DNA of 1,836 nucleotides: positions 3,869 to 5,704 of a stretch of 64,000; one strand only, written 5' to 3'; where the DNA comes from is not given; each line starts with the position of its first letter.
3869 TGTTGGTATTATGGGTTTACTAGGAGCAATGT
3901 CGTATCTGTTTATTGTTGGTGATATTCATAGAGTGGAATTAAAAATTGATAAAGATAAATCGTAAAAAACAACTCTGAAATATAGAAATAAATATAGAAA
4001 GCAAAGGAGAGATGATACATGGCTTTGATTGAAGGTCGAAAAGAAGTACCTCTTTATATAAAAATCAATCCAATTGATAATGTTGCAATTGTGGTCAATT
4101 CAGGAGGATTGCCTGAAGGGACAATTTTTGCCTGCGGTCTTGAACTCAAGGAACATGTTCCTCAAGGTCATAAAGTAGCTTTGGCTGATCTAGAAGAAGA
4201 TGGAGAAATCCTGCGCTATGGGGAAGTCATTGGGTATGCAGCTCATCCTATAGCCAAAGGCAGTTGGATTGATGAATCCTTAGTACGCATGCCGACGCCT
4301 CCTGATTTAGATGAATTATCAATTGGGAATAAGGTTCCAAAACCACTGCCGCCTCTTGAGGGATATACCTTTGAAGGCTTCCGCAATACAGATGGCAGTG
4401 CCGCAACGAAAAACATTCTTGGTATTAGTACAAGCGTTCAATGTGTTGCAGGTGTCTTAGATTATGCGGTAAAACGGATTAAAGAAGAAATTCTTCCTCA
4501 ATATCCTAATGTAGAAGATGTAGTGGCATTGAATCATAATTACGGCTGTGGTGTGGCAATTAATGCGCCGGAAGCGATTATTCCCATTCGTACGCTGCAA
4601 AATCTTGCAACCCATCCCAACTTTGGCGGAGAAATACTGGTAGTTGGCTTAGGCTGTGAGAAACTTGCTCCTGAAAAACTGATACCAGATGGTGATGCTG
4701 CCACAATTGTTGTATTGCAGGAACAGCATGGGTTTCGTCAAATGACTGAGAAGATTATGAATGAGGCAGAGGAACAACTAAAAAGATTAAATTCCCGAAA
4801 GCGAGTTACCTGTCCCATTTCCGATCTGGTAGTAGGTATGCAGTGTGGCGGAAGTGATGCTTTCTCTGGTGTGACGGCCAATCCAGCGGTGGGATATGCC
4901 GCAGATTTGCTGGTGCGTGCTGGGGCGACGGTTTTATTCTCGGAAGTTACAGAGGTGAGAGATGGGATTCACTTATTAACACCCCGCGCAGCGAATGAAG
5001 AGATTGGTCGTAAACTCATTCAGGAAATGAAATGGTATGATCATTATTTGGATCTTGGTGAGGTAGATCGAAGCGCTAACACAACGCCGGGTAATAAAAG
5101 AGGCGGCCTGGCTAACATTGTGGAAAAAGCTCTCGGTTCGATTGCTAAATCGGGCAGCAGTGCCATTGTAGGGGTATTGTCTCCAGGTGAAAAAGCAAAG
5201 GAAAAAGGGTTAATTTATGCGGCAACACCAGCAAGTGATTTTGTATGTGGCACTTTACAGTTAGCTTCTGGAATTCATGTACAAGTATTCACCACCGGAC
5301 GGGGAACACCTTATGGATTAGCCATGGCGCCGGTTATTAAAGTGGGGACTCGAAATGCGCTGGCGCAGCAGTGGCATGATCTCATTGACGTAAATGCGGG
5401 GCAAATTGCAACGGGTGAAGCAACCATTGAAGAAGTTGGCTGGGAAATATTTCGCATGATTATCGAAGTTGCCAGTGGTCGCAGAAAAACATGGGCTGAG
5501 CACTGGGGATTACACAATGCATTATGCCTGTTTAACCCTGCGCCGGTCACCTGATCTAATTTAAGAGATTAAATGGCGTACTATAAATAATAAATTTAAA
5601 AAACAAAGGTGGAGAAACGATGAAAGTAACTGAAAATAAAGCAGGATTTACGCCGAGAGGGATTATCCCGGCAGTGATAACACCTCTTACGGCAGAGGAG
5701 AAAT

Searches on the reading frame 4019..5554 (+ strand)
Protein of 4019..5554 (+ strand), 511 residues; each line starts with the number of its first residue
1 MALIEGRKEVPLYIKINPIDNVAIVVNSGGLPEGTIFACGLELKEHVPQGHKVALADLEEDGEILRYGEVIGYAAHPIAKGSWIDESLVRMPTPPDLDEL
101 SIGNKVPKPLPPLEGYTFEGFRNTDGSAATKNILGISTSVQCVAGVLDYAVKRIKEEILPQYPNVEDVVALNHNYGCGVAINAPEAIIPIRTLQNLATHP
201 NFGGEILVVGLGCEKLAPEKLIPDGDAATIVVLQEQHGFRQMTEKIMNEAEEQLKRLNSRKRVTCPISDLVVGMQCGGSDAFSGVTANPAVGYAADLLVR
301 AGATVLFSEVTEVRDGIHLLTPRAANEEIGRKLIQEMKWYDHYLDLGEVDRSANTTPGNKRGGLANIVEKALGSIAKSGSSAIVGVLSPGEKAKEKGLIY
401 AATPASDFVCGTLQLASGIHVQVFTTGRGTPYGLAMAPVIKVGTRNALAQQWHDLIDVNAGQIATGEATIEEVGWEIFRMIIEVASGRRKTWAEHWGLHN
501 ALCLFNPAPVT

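Call 41: find_encoding_contigs(protein=window:4019-5554:+, flank=10000, max_places=3)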
Protein window:4019-5554:+ (511 aa): 3 contigs read that carry it; 2 places shown.
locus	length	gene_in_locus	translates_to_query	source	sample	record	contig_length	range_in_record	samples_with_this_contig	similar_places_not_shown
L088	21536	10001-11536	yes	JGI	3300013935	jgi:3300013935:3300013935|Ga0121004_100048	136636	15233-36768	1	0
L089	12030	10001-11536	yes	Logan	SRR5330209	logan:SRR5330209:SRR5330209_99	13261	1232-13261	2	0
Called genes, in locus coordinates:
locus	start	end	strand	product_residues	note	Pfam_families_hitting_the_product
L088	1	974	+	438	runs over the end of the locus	PF05201:GlutR_N, PF01488:Shikimate_DH, PF03807:F420_oxidored (weak), PF00745:GlutR_dimer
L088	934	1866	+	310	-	PF01379:Porphobil_deam, PF03900:Porphobil_deamC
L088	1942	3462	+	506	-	PF00590:TP_methylase, PF02602:HEM4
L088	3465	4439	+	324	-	PF00490:ALAD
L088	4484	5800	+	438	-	PF00202:Aminotran_3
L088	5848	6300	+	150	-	PF14196:ATC_hydrolase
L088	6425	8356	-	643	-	PF06506:PrpR_N, PF00158:Sigma54_activat, PF14532:Sigma54_activ_2, PF00004:AAA (weak), PF07728:AAA_5, PF01078:Mg_chelatase (weak), PF25601:AAA_lid_14, PF02954:HTH_8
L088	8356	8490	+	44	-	-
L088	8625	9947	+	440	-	PF07690:MFS_1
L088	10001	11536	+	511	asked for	PF08666:SAF (weak), PF04295:GD_AH_second, PF20629:GD_AH_C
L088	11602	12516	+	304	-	PF00701:DHDPS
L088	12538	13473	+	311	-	PF02826:2-Hacid_dh_C, PF03446:NAD_binding_2, PF03807:F420_oxidored, PF14833:NAD_binding_11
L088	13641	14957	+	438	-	PF09861:Lar_N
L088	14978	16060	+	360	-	PF00465:Fe-ADH, PF13685:Fe-ADH_2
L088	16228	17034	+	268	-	PF09339:HTH_IclR, PF01614:IclR_C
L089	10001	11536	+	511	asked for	PF08666:SAF (weak), PF04295:GD_AH_second, PF20629:GD_AH_C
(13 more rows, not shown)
